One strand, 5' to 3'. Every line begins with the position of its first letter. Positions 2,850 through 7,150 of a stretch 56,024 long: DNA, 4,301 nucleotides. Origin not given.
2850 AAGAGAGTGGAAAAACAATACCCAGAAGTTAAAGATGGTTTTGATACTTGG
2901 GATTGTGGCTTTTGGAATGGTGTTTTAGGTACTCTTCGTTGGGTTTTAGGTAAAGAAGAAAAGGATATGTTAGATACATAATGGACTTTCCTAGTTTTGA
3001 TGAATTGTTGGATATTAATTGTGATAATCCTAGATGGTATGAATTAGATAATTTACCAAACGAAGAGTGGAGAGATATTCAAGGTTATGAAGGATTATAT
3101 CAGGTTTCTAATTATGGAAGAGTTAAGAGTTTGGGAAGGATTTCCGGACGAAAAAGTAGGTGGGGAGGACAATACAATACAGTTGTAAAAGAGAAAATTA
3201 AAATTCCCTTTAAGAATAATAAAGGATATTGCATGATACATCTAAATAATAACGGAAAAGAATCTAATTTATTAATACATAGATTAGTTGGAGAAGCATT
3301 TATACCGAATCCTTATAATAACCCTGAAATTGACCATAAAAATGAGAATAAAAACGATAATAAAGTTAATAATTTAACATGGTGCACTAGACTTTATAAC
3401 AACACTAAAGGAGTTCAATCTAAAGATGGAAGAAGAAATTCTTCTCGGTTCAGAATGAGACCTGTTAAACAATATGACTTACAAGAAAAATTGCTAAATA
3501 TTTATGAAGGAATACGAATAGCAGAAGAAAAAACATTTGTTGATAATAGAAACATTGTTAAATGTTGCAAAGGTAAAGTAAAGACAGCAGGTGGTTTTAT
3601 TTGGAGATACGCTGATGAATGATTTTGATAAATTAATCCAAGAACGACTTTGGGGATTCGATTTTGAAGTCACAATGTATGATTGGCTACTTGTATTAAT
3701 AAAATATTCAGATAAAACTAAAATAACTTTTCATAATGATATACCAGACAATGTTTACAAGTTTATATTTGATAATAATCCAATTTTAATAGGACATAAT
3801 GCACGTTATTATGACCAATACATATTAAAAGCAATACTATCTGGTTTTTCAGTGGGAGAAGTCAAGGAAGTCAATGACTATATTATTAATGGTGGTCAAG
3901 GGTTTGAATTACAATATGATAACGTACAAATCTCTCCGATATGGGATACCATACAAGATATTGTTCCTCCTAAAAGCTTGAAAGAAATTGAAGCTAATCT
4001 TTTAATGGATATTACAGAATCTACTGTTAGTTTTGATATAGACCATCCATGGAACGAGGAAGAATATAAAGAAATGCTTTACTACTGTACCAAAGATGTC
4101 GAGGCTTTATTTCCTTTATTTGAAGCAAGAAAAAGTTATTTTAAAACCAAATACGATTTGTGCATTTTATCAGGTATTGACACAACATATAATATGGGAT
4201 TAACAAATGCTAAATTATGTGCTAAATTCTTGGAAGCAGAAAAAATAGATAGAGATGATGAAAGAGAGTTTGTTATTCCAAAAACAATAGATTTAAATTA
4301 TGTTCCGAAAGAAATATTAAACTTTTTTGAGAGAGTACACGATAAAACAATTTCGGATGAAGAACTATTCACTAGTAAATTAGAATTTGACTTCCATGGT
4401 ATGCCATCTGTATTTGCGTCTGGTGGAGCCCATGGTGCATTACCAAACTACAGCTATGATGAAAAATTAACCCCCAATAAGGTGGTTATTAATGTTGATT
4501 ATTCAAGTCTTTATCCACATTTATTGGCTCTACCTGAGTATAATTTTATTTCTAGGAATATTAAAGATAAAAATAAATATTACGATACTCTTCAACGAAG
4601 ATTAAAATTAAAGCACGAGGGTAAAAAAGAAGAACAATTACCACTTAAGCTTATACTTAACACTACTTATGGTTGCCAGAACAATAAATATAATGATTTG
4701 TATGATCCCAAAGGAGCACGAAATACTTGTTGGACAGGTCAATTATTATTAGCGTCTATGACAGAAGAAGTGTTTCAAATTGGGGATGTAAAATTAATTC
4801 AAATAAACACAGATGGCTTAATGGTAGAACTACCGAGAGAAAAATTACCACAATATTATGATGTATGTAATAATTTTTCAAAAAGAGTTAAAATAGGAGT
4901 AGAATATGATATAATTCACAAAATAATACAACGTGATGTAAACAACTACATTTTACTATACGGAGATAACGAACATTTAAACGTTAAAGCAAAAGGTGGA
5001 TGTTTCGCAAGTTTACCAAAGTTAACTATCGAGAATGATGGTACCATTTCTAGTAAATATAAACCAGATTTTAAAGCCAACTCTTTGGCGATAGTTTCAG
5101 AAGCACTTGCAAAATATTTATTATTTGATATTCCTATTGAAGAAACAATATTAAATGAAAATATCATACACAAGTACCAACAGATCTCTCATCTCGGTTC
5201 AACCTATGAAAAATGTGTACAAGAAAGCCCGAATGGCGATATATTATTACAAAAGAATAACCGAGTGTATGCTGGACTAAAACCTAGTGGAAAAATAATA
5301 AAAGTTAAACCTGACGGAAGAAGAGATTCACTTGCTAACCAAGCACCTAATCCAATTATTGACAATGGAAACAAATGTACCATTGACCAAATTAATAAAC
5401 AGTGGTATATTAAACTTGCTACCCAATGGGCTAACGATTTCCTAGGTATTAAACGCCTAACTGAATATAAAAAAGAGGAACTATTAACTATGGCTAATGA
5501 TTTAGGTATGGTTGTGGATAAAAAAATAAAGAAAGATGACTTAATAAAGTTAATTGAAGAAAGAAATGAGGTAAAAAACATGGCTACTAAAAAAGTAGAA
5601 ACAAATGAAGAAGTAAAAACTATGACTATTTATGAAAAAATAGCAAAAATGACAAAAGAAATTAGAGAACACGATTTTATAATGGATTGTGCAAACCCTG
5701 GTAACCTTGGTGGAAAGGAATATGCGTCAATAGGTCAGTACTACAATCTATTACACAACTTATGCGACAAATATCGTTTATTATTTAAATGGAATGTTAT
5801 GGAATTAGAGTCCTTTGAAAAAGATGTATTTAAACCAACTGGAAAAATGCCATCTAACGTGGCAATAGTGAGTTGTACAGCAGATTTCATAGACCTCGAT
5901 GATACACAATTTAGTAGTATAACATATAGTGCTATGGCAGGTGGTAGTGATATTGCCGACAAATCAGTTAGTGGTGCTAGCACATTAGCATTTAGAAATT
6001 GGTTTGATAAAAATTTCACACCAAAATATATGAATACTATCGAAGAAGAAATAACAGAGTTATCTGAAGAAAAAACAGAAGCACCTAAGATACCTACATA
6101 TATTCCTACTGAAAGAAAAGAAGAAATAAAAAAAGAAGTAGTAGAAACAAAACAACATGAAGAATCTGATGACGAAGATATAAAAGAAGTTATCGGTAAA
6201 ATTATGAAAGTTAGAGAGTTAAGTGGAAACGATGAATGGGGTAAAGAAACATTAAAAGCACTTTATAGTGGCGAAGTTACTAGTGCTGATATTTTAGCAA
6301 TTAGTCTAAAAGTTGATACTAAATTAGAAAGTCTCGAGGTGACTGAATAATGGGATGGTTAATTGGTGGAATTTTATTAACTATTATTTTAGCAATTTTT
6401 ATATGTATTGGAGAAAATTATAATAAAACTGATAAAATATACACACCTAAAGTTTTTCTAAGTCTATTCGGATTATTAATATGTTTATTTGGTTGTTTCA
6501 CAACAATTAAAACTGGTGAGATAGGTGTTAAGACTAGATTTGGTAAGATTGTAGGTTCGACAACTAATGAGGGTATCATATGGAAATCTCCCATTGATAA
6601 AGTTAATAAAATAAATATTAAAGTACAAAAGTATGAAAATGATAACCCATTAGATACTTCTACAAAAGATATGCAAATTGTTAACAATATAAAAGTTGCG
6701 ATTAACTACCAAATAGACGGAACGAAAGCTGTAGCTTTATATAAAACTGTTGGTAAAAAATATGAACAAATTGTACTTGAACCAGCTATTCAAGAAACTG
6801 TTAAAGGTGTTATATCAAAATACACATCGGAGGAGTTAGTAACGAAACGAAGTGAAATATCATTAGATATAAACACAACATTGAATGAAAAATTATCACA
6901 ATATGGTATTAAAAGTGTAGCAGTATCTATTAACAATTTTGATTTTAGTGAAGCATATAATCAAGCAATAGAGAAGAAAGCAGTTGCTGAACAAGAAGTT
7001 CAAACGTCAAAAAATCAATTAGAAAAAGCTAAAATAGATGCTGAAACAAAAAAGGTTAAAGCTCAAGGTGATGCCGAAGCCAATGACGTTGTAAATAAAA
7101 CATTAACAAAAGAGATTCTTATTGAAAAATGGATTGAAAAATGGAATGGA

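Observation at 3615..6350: DNA polymerase, HeH motif and ERF-like annealase in one 911-codon reading frame, with an internal SD-ATG at the domain boundary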

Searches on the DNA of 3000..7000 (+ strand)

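Call 5: search_dna_similar(query=window:3000-7000:+, collection=phages, mode=near, max_rows=30)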
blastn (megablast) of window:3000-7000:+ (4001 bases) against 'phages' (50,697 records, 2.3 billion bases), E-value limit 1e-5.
No match.

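Call 69: search_rna_families(sources=[L001, L037], threshold=evalue, max_evalue=1)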
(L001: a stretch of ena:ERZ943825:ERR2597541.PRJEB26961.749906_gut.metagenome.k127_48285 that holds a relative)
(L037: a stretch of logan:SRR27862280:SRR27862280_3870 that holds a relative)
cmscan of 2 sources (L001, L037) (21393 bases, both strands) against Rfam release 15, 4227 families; matches with E-value up to 1: 1.
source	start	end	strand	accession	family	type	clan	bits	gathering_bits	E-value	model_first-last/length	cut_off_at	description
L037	12647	12781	-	RF02694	RalA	Gene; sRNA;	-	23.2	170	0.23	1-179/179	no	RalR antitoxin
